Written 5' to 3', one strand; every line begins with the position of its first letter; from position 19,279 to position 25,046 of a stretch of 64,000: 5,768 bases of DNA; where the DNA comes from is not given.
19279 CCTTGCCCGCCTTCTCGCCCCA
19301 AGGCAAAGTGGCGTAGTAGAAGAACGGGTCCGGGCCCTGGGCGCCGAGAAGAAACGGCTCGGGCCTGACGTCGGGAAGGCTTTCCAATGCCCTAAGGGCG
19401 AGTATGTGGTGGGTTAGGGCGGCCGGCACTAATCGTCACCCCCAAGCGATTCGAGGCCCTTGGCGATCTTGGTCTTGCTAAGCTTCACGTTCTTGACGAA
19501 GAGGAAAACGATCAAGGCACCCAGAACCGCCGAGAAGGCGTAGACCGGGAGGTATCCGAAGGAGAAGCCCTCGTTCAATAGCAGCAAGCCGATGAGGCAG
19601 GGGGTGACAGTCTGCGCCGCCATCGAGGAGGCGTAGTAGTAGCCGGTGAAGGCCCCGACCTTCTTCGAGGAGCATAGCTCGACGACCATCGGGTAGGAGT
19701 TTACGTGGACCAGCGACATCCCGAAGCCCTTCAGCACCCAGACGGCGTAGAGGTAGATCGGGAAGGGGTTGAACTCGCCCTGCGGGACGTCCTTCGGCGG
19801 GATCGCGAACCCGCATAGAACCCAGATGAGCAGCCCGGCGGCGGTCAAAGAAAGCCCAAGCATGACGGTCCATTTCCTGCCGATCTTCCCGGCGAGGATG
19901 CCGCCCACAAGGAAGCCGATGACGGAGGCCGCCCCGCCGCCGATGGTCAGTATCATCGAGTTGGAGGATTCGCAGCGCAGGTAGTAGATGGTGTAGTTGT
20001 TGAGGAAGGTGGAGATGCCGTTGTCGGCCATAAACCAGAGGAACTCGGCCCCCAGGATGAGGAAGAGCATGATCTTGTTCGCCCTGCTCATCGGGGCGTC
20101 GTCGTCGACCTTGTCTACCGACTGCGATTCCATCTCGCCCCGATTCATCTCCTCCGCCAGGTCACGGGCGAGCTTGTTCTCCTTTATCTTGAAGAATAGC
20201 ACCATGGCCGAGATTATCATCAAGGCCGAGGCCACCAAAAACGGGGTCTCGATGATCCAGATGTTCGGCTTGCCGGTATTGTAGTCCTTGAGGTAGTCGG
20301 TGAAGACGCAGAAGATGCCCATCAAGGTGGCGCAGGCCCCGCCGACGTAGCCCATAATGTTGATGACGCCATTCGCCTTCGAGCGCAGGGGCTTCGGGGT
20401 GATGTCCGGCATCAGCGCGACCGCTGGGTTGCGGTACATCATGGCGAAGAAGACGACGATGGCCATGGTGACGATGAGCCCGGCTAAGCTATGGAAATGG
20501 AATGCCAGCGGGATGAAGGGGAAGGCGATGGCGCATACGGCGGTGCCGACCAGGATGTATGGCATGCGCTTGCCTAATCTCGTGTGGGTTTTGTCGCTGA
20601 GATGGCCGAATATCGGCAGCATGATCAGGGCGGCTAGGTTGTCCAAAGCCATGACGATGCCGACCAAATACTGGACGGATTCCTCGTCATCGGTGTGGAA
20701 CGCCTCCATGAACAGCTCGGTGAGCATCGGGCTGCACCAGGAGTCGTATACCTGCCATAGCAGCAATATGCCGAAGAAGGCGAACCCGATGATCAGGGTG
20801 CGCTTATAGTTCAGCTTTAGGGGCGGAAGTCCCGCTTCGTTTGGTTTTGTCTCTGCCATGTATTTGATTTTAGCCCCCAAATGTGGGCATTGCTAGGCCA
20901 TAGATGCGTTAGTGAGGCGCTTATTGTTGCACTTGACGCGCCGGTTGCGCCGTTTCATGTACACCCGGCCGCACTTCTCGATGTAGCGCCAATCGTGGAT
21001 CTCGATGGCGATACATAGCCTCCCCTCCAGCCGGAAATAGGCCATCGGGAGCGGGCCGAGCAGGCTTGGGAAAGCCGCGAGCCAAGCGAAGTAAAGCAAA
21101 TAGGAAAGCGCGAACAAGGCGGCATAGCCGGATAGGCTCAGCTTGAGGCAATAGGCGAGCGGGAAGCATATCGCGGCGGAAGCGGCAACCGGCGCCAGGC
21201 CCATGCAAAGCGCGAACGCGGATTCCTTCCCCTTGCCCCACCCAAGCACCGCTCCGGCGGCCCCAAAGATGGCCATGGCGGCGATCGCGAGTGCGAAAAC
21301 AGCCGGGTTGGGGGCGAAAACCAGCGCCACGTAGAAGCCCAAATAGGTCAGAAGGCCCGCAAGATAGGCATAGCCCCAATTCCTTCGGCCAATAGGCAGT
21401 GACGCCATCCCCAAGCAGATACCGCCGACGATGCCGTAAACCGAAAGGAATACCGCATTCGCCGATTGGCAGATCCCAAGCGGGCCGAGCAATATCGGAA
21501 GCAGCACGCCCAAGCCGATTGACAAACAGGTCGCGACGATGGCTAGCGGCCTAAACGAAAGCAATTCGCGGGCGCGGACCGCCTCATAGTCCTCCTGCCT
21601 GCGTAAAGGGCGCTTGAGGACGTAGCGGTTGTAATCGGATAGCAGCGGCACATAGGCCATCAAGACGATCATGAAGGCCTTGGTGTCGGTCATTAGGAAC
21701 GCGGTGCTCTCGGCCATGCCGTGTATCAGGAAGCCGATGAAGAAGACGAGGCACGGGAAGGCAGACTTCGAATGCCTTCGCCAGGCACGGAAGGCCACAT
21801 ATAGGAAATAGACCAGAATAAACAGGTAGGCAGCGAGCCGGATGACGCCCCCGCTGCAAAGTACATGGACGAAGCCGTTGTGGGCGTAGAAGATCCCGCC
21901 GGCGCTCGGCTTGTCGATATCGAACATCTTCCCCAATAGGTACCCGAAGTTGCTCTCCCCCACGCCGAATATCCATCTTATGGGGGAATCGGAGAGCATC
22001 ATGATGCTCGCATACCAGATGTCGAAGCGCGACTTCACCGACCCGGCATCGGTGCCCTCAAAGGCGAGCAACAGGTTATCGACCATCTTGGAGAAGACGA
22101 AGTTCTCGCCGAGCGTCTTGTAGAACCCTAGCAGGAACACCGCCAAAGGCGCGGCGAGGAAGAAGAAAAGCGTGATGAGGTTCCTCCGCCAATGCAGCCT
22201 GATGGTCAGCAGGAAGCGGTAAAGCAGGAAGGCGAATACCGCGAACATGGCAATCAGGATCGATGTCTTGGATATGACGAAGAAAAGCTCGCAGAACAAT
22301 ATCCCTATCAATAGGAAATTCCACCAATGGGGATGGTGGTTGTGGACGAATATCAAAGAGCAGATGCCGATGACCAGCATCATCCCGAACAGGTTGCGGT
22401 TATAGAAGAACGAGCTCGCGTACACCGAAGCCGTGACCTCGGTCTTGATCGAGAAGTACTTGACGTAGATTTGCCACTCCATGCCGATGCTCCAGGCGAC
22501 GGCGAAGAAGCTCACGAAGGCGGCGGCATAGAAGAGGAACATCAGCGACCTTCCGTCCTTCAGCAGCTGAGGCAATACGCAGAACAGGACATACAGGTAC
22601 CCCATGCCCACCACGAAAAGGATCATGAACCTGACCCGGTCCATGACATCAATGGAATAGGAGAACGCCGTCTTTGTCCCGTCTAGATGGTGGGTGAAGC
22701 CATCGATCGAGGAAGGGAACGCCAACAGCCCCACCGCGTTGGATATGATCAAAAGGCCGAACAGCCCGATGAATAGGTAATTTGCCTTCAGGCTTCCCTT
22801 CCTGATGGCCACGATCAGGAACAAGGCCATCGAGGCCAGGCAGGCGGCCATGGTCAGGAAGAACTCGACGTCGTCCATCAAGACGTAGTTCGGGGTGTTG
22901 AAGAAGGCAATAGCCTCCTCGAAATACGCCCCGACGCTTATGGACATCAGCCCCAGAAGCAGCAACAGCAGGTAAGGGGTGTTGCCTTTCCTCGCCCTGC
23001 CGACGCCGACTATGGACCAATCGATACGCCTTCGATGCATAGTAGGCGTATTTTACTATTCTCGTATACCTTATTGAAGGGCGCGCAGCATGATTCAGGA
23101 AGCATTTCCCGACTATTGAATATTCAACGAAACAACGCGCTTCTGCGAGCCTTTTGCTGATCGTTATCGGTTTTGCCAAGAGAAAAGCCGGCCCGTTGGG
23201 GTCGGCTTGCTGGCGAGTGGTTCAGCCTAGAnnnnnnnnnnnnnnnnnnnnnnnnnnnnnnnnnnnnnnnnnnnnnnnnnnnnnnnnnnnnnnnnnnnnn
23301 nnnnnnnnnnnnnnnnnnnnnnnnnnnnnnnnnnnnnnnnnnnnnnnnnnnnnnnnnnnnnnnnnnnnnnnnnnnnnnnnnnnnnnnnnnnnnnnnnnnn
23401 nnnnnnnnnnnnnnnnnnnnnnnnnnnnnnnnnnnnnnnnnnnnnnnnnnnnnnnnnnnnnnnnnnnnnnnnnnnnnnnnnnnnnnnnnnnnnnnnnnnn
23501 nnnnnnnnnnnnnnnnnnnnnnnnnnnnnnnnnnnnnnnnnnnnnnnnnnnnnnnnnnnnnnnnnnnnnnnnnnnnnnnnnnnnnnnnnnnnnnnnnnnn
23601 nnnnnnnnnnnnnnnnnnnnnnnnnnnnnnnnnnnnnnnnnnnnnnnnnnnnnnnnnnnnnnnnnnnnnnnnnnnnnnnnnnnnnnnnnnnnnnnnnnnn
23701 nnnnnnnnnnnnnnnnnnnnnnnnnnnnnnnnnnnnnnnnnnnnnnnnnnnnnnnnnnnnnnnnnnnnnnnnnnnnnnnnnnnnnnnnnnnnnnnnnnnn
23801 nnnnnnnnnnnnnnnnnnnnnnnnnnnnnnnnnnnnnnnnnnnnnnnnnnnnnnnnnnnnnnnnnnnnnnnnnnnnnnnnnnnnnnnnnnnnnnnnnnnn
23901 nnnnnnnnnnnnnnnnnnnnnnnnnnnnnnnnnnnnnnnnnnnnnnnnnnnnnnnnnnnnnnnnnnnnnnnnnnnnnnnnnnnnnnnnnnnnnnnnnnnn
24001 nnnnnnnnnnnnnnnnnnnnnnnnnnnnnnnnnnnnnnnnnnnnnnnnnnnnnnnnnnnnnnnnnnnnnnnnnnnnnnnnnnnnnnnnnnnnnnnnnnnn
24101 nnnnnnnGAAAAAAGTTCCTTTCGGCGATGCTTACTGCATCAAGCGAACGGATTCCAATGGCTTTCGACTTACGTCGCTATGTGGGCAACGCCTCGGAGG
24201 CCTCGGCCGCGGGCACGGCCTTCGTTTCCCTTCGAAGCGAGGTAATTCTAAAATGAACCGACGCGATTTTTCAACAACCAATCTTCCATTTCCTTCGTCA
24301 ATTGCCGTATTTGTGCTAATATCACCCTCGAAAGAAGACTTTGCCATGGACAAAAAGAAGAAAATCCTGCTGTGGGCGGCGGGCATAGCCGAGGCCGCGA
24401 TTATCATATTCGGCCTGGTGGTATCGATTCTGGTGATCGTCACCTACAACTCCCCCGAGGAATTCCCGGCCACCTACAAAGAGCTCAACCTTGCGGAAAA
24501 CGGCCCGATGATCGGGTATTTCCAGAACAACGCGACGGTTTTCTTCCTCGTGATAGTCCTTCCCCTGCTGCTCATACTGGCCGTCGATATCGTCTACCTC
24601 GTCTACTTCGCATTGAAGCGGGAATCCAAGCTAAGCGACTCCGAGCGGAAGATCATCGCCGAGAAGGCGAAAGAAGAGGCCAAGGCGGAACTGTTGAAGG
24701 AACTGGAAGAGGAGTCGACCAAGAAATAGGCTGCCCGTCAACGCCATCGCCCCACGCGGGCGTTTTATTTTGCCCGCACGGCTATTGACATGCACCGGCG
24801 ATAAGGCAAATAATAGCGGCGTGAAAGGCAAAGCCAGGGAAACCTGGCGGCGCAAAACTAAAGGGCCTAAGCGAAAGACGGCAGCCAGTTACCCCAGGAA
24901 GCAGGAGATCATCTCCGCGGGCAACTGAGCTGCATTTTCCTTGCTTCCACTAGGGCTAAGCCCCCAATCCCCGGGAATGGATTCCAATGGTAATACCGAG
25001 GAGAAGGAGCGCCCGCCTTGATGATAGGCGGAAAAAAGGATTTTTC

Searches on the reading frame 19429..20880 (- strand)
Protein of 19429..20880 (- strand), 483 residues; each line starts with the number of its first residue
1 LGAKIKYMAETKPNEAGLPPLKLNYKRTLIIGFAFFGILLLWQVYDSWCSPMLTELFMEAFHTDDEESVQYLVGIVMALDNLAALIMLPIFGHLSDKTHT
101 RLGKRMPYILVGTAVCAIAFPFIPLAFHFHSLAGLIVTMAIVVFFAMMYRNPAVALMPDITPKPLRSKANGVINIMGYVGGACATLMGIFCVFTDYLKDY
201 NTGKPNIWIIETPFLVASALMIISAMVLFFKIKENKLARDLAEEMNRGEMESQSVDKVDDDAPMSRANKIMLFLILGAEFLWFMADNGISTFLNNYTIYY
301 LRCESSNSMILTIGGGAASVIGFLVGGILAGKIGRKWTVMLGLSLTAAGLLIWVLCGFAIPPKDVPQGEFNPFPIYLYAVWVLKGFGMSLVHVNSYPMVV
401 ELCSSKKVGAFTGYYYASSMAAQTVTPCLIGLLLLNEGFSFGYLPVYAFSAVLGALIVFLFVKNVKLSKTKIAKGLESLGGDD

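Call 67: search_protein_families(library=pfam, proteins=[window:19429-20880:-], max_evalue=0.001)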
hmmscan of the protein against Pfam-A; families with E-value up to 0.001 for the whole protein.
window:19429-20880:- (483 aa): 3 families
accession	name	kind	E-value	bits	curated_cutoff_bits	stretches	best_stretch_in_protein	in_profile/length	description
PF07690.21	MFS_1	-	8.3e-35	120.7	33.4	2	50-326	16-259/347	Major Facilitator Superfamily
PF13347.12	MFS_2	-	4.3e-17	62.2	27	1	57-422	19-340/427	MFS/sugar transport protein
PF03209.21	PUCC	-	3.3e-10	40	21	1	71-466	15-392/401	PUCC protein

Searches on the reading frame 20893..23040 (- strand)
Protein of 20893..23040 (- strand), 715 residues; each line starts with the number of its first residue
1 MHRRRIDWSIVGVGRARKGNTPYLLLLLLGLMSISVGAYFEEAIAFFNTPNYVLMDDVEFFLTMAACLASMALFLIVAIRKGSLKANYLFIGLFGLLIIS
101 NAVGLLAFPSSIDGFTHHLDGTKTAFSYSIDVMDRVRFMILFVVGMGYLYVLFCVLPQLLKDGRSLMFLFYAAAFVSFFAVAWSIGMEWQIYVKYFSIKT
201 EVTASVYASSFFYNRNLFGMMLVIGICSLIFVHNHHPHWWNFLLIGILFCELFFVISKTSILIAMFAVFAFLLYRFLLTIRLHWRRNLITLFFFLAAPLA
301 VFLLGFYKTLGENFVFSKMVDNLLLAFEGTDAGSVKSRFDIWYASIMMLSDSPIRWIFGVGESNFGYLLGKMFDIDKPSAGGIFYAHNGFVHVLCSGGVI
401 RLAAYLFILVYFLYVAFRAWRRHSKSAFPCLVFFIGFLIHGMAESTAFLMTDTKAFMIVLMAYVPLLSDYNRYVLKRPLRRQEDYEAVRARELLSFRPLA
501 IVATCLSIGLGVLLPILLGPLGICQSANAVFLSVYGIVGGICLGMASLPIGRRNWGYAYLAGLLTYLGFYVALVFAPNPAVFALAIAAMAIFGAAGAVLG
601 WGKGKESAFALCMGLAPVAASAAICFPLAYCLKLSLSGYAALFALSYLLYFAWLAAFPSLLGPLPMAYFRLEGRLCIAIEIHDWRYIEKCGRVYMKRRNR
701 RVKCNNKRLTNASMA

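Call 67: search_protein_families(library=pfam, proteins=[window:20893-23040:-], max_evalue=0.001)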
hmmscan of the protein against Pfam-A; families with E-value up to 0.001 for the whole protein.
window:20893-23040:- (715 aa): 1 family
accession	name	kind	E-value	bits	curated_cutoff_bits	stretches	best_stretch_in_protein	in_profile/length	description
PF04932.20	Wzy_C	-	2.7e-11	43.9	31.7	1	253-405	11-148/149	O-Antigen ligase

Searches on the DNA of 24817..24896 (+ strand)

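Call 27: build_rna_model(alignment_id=A2)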
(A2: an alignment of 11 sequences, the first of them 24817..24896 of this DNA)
Model R1 built from alignment A2 (11 sequences, 87 columns); structure: RNAalifold consensus.
model positions 80; base pairs 12; branch points 1; effective number of sequences 2.49; information 0.708 bits per position. Calibrated on 0.2 Mb of random sequence (short: E-values are rough).
structure used (alignment columns):
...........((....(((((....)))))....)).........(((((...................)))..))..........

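Call 28: search_with_rna_model(model_id=R1, sources=[window, L001, L002, L003, L004, L005, L006, L007, L008, L009, L010, L011, L012, L013, L014, L015, L016, L017, L018, L019, L020, L021, L022, L023, L024, L025, L026, L027, L028, L029, L030, L031, L032, L033, L034, L035, L036, L037, L038, L039, L040, L041, L042, L043, L044, L045, L046, L047, L048, L049, L050, L051, L052, L053, L054, L055, L056, L057, L058, L059, L060, L061, L062, L063, L064, L065, L066, L067, L068, L069, L070, L071, L072, L073, L074, L075, L076, L077, L078, L079, L080], max_evalue=0.001)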
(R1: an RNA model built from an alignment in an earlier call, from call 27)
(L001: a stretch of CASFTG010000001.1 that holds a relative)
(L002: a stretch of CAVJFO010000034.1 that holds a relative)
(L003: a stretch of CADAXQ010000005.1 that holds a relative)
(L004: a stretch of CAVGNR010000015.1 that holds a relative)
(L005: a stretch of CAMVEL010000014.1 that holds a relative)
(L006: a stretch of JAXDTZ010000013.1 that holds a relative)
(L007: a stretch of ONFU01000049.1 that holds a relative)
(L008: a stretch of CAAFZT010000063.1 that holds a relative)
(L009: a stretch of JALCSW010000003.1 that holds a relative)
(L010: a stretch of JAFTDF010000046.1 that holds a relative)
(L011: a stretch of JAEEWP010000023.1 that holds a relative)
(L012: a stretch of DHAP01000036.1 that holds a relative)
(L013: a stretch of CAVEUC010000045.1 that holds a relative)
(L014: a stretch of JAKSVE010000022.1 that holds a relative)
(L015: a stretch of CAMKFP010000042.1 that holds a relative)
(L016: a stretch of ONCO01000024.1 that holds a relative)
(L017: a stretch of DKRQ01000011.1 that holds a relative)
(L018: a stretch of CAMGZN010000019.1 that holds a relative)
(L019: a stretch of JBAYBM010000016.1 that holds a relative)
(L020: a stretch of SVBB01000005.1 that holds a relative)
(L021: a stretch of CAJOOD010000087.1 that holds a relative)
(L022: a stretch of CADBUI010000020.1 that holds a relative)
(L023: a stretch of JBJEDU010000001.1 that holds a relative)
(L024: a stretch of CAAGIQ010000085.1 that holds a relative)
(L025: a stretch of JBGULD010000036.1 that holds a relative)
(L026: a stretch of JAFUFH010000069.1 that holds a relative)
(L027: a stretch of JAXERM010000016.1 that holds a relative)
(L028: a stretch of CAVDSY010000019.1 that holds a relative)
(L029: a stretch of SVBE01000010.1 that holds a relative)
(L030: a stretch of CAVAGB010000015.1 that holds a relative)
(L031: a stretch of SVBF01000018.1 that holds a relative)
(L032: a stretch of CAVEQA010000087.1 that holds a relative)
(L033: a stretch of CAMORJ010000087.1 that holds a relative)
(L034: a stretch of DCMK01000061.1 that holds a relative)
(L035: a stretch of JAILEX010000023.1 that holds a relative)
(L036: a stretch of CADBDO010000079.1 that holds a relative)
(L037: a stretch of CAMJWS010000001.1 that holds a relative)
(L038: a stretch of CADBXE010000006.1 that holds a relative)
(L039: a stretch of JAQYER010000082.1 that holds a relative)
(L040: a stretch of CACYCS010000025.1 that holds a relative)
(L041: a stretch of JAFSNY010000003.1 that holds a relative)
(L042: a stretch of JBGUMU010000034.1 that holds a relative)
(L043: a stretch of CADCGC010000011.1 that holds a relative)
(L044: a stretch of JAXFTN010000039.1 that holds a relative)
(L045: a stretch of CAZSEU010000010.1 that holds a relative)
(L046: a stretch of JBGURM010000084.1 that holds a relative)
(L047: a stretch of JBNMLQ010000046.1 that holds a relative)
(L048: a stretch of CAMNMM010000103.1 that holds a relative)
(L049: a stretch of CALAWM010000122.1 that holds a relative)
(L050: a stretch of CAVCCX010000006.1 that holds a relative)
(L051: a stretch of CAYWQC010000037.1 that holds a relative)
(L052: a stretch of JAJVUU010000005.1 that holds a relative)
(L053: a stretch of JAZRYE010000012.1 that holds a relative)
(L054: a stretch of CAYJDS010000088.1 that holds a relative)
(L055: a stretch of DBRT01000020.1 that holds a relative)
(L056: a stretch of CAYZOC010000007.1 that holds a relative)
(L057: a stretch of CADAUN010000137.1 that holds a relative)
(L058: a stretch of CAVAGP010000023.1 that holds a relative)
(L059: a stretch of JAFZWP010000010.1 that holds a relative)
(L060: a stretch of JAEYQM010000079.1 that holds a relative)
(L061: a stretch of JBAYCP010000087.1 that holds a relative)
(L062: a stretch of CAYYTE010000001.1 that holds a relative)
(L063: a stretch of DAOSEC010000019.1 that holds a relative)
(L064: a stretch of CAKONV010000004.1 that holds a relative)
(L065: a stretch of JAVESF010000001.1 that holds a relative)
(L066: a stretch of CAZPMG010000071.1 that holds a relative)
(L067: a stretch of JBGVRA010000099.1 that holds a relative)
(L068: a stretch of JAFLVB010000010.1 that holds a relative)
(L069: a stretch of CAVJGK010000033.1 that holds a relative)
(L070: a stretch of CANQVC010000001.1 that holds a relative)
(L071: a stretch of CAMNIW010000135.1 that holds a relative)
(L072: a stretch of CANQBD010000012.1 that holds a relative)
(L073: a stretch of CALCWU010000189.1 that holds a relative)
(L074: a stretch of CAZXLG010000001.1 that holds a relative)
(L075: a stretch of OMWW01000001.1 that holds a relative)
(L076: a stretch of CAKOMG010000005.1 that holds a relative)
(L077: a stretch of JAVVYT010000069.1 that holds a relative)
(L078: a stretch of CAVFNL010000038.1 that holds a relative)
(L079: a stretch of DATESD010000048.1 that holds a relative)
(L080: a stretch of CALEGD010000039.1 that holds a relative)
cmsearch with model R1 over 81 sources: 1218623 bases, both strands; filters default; matches with E-value up to 0.001: 59.
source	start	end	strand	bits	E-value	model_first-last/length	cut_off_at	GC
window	24817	24896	+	87.1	1.8e-22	1-80/80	no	0.59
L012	5577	5656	-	85.4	5.7e-22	1-80/80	no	0.55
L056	781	859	+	84.2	1.3e-21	1-80/80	no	0.42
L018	4954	5039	+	83.9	1.6e-21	1-80/80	no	0.36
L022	19301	19376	+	83.8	1.7e-21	1-80/80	no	0.45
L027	760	843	+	83.4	2.2e-21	1-80/80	no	0.33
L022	6940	7025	+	83.3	2.3e-21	1-80/80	no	0.35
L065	6279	6353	+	83.3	2.3e-21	1-80/80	no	0.41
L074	950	1026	+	83.2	2.5e-21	1-80/80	no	0.38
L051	2175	2253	+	83.2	2.6e-21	1-80/80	no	0.43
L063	2039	2114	+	82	5.8e-21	1-80/80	no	0.42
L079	127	205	+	81.9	6.3e-21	1-80/80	no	0.44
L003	7551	7632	+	81.5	7.9e-21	1-80/80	no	0.54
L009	7556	7642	+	81.4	8.9e-21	1-80/80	no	0.53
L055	92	171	+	81.3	9.3e-21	1-80/80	no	0.44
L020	2847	2925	-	81.2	1e-20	1-80/80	no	0.41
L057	588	669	+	80.9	1.2e-20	1-80/80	no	0.52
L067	351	426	+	80.6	1.5e-20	1-80/80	no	0.34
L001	7703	7784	+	80.4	1.7e-20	1-80/80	no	0.61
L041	5348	5426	+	80.3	1.8e-20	1-80/80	no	0.46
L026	174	251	+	80.1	2.1e-20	1-80/80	no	0.38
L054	144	221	+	80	2.3e-20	1-80/80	no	0.45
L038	4243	4317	+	80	2.3e-20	1-80/80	no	0.47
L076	6127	6200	+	79.2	3.9e-20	1-80/80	no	0.42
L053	250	325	+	79.2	4e-20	1-80/80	no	0.41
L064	6191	6264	+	79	4.6e-20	1-80/80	no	0.38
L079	244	322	+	78.9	5e-20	1-80/80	no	0.42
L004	100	177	+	78.8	5.1e-20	1-80/80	no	0.53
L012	7610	7688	+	78.6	6.1e-20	1-80/80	no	0.47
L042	4291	4367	+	78.5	6.2e-20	1-80/80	no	0.45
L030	7447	7522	+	78.5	6.4e-20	1-80/80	no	0.61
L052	3980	4058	+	78.2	7.8e-20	1-80/80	no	0.46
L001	16726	16800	+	78.2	8.1e-20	1-80/80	no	0.56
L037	4211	4286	+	78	8.9e-20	1-80/80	no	0.45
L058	4167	4241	+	77.5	1.2e-19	1-80/80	no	0.45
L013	1599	1685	+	77.5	1.3e-19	1-80/80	no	0.33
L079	366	440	+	77.1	1.6e-19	1-80/80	no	0.49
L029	896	976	+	77.1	1.7e-19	1-80/80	no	0.41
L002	838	916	+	77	1.8e-19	1-80/80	no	0.48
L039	904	988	+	77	1.8e-19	1-80/80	no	0.36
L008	7685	7760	+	75.4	5.4e-19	1-80/80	no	0.59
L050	3294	3368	+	75.4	5.5e-19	1-80/80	no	0.51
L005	2123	2201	+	75.4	5.5e-19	1-80/80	no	0.53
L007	1680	1758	+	75.4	5.5e-19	1-80/80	no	0.53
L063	1895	1977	+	74.3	1.1e-18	1-80/80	no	0.41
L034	361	437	+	74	1.4e-18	1-80/80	no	0.58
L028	888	964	+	73.8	1.6e-18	1-80/80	no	0.62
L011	7545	7627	+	73.4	2.1e-18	1-80/80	no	0.53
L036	1395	1478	+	72.8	3.3e-18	1-80/80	no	0.55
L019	6891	6977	+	72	5.6e-18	1-80/80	no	0.37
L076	6011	6085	+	71.9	6.1e-18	1-80/80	no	0.41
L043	4689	4773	+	71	1.1e-17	1-80/80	no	0.41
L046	4664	4748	+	71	1.1e-17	1-80/80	no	0.41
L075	5665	5748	+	70.1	2e-17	1-80/80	no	0.46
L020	5686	5766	+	69.4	3.4e-17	1-80/80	no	0.42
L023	7004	7084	+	69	4.3e-17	1-80/80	no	0.32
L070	4796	4874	+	65.5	4.7e-16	1-80/80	no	0.41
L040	2778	2862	+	65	7e-16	1-80/80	no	0.48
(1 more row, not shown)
